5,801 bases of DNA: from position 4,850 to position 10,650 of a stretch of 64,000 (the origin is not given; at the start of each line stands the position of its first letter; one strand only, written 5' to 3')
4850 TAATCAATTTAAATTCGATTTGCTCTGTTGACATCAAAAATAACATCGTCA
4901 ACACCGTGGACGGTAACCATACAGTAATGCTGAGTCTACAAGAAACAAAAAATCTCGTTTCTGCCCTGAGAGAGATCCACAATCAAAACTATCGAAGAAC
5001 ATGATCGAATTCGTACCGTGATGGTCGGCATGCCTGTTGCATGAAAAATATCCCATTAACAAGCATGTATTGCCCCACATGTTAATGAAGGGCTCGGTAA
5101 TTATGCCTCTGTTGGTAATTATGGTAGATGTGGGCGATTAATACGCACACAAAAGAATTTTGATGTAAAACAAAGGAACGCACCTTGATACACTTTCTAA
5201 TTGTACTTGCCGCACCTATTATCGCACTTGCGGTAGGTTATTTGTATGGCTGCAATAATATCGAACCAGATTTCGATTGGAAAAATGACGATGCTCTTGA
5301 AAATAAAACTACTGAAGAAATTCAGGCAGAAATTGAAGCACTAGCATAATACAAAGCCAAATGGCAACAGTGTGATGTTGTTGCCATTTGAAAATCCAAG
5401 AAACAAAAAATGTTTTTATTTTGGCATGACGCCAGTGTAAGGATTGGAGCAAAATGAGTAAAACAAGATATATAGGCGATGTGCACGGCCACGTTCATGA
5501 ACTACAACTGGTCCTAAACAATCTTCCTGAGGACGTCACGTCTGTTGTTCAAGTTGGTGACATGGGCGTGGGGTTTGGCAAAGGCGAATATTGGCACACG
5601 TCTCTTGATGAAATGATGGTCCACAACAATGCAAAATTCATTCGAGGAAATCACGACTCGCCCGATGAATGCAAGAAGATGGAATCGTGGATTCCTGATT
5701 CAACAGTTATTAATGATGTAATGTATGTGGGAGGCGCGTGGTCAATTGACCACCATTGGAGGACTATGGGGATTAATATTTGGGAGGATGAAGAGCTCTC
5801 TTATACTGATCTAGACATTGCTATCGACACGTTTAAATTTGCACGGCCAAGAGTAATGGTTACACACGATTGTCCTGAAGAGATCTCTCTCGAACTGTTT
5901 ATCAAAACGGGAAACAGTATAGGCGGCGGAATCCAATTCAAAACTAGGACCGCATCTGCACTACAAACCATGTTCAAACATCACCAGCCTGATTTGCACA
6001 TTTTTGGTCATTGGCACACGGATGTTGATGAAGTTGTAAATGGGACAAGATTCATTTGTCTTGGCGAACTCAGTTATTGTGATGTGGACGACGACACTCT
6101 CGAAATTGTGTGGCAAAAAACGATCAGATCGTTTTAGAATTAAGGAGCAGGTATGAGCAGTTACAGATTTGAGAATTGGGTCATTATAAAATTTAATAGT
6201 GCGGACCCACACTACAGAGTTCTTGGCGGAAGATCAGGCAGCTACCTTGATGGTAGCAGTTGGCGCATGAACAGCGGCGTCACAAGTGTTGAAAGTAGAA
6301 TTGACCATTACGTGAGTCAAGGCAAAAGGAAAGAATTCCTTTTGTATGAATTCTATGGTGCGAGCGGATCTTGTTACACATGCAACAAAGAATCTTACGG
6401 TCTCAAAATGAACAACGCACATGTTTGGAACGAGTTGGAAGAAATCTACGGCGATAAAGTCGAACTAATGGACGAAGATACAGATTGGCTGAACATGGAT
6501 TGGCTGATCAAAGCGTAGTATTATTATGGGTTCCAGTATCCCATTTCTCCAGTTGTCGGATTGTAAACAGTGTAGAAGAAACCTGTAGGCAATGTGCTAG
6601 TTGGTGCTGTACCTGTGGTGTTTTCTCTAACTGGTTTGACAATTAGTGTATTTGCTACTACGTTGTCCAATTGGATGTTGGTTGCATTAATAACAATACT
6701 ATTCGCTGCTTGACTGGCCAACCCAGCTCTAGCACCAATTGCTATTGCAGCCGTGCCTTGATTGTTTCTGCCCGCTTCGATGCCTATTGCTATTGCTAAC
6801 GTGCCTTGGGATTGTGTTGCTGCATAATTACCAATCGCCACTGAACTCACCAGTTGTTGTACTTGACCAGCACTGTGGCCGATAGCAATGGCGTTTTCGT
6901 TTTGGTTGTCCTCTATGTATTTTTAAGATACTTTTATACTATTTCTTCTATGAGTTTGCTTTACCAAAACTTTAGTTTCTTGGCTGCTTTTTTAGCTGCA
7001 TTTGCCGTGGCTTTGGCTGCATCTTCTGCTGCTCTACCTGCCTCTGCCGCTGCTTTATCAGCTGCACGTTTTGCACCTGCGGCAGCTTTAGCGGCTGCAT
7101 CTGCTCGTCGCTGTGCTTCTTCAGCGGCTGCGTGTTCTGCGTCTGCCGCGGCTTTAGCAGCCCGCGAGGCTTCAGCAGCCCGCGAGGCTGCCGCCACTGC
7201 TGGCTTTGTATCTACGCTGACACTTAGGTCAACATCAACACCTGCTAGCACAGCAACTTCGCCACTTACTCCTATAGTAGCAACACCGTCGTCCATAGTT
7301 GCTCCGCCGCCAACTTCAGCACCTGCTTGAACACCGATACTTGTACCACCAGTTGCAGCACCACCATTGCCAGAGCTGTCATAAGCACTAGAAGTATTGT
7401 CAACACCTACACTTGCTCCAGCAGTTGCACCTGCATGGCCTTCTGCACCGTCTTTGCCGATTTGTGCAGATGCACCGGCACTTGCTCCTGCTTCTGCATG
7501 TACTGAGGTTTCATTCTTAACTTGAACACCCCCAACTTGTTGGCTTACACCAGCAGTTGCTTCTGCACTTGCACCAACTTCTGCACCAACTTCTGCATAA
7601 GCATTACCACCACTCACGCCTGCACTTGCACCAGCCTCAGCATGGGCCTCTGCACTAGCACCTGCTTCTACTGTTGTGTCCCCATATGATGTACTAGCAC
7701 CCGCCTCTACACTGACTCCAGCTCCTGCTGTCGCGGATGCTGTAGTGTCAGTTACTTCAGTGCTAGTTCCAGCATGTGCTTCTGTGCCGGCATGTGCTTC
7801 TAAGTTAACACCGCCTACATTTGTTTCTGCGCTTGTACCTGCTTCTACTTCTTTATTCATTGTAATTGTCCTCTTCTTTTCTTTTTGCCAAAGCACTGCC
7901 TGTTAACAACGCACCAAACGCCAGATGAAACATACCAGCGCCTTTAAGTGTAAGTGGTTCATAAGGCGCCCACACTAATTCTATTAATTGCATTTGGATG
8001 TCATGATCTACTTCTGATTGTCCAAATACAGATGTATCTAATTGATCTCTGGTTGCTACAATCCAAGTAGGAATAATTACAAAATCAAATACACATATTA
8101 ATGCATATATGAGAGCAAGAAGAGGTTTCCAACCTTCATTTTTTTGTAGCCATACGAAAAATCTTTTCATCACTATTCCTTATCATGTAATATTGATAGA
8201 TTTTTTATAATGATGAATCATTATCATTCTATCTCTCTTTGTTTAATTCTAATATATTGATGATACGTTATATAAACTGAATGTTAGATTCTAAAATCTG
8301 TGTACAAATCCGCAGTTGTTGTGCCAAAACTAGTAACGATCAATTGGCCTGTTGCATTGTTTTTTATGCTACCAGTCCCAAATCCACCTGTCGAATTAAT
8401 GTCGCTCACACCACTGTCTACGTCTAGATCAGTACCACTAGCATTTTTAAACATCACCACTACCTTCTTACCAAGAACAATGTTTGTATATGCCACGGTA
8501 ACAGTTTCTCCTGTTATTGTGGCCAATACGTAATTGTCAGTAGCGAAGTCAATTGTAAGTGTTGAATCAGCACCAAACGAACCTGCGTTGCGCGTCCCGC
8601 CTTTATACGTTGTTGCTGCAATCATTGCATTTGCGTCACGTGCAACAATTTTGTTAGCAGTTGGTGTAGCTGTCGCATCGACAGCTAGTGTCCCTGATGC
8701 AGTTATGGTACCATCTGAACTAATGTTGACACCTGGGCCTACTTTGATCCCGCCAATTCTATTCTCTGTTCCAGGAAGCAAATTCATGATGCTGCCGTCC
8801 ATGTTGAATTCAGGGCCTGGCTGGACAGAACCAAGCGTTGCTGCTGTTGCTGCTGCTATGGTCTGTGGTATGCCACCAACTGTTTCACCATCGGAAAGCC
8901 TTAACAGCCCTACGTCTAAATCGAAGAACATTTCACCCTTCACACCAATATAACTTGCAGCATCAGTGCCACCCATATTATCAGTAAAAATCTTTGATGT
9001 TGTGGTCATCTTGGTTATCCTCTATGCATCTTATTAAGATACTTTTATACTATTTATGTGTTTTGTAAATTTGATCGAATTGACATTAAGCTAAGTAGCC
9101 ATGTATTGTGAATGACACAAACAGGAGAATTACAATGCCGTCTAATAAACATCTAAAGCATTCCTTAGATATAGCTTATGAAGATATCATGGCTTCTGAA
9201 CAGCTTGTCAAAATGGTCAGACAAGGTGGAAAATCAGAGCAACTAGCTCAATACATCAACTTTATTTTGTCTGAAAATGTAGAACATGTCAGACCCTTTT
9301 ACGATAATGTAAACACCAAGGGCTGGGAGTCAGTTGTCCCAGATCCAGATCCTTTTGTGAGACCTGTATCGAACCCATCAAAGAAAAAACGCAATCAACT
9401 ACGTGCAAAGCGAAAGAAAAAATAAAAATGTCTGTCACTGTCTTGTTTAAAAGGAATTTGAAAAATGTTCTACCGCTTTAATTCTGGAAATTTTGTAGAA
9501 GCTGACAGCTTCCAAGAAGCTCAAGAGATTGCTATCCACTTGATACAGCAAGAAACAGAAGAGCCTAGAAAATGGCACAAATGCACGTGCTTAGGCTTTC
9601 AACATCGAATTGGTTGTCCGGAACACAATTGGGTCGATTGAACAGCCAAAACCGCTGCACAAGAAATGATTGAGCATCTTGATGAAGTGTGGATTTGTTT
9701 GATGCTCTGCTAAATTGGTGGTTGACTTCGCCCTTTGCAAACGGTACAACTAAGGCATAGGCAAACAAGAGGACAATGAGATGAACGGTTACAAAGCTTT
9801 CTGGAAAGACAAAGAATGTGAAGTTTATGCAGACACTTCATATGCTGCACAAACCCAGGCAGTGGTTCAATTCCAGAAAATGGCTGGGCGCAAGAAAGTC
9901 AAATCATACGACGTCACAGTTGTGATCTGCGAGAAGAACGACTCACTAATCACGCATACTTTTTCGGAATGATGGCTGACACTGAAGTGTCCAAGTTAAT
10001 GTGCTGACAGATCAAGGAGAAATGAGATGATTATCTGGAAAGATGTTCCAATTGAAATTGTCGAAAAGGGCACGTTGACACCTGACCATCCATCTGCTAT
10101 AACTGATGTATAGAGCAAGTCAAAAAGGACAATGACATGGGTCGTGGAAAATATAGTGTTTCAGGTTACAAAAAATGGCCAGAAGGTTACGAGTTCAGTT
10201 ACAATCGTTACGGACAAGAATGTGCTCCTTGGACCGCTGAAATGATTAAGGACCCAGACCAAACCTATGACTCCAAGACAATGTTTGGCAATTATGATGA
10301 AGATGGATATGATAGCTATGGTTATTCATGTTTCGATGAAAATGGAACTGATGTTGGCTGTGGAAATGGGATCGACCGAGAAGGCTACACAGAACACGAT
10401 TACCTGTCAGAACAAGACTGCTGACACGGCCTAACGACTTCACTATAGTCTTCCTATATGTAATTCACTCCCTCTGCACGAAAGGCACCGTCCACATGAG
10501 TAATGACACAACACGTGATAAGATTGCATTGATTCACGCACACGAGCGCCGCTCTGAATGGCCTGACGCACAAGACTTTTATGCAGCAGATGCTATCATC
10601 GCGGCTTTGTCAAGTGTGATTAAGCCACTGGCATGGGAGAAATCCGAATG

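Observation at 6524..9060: Minus-strand late cassette inside the early plus-strand region, with a duplicated promoter/RBS cassette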

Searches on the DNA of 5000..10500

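Call 90: search_rna_families(source=window, start=5000, end=10500, threshold=evalue, max_evalue=1)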
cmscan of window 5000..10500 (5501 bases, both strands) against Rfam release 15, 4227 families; matches with E-value up to 1: 4.
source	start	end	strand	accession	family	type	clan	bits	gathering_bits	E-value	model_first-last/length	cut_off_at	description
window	5989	6046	+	RF03427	mir-1005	Gene; miRNA;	-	23.1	80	0.28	1-61/61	no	mir-1005 microRNA precursor family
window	8060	8177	-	RF01259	snR63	Gene; snRNA; snoRNA; CD-box;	CL00061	18.5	50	0.11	1-255/255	no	Small nucleolar RNA snR63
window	7086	7208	+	RF01390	isrG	Gene; sRNA;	-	16.9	100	0.21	1-279/279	no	isrG Hfq binding RNA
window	9389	9514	-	RF00518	speF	Cis-reg; leader;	-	16.5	37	0.61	1-153/153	no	speF leader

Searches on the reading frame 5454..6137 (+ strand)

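Call 8: search_protein_families(library=phrogs, proteins=[window:5454-6137:+], max_evalue=0.01)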
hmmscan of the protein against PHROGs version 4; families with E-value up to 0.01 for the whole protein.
window:5454-6137:+ (227 aa): 3 families
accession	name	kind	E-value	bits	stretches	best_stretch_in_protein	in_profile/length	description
phrog_1649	-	other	3e-31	109.2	1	2-217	36-281/308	metallo-phosphoesterase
phrog_246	-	other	6.1e-05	23.3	1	6-69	180-242/417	NinI-like serine-threonine phosphatase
phrog_547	-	other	0.0077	16.3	0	29-73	74-115/245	phosphoesterase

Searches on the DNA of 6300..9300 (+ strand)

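Call 3: search_dna_similar(query=window:6300-9300:+, collection=phages, mode=near, max_rows=30)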
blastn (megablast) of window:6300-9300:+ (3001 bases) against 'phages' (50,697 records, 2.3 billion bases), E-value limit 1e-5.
No match.
